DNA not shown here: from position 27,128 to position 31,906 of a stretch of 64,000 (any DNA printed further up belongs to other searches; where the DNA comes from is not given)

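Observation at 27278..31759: Giant secreted protein built from a tandem duplication of an uncharacterised ~400-aa Cys-containing domain, PT linkers and a C-terminal dockerin-like module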

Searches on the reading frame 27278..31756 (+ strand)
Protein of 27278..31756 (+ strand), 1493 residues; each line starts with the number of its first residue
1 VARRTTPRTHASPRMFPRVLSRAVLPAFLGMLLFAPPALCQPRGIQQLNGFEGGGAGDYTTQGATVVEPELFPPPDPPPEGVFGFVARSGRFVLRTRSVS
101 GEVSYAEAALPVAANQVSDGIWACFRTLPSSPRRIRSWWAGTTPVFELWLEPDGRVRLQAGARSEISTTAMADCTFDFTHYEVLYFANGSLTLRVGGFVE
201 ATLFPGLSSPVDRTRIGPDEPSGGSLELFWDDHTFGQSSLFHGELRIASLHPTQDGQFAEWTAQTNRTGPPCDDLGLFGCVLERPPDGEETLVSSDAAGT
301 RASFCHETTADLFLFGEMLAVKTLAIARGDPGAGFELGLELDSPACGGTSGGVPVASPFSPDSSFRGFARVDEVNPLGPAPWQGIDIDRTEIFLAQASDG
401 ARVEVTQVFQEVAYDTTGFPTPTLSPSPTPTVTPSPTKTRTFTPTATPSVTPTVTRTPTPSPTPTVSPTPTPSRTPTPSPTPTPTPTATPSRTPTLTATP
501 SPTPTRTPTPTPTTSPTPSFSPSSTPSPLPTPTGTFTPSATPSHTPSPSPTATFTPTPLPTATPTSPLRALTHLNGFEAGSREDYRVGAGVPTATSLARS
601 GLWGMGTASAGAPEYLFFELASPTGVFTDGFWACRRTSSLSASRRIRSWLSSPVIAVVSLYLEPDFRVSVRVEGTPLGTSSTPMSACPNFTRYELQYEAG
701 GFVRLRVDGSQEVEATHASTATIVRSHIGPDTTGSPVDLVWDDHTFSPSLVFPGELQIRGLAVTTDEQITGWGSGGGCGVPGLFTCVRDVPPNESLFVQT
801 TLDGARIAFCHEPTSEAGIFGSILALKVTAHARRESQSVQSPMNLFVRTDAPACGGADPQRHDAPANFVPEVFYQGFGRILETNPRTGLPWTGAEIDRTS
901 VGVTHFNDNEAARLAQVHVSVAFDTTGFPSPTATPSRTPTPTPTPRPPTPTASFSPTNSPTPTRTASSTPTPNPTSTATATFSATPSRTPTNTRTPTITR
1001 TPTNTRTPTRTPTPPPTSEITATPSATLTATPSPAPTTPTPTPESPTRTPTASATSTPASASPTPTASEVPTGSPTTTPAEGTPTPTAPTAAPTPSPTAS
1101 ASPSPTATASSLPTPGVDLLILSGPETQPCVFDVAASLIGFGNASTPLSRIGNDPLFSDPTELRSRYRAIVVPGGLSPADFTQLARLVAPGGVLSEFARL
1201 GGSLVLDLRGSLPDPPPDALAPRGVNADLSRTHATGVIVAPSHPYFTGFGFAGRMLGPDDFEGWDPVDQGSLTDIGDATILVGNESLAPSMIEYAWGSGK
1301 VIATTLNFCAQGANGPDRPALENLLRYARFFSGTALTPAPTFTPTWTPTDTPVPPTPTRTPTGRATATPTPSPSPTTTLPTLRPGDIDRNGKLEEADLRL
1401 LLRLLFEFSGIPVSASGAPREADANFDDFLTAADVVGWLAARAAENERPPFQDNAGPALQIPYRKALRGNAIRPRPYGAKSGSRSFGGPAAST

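Call 6: search_protein_families(library=ncbifam, max_evalue=1, proteins=[window:27278-31756:+])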
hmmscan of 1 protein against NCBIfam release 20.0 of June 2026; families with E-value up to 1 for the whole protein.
window:27278-31756:+ (1493 aa): 0 families

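Call 7: search_solved_structures(query=window:27278-31756:+, max_evalue=1)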
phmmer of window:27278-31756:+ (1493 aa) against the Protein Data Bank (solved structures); distinct sequences matched with E-value up to 1: 12.
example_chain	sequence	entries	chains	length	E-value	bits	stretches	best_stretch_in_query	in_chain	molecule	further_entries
8zvk_A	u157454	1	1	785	2e-11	45.4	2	416-521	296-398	AaBgIC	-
9ygf_G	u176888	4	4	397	0.0035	18.1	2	443-551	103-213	Circumsporozoite protein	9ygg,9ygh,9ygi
6mb3_E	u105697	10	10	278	0.0036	18.1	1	458-550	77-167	Plasmodium falciparum recombinant shortened CSP | circumsporozoite protein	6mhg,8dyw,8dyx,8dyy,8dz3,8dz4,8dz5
8eh5_G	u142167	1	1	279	0.0036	18.1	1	458-550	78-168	Circumsporozoite protein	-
7v05_X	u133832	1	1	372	0.0041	17.9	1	424-564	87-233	Circumsporozoite protein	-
8ek1_P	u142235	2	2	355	0.0058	17.4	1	420-565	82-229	Circumsporozoite protein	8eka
4l3a_A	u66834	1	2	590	0.39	11.3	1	453-493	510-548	Internalin K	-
8ajy_B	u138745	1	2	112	0.5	11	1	1371-1454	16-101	Dockerin from ScaH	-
4fl4_A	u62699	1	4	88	0.66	10.6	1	1384-1436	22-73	Glycoside hydrolase family 9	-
4up7_A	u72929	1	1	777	0.98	10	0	788-848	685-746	LYSINE--TRNA LIGASE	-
4up8_A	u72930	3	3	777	0.98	10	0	788-848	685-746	LYSINE--TRNA LIGASE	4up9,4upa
9ufe_CA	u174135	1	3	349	0.98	10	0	424-543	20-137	OCM3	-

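Call 12: find_encoding_contigs(protein=window:27278-31756:+, flank=10000, max_places=4)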
Protein window:27278-31756:+ (1493 aa): no gene with exactly this product is on record in the collection.
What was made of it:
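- Tried and rejected: Not on record (call 12).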
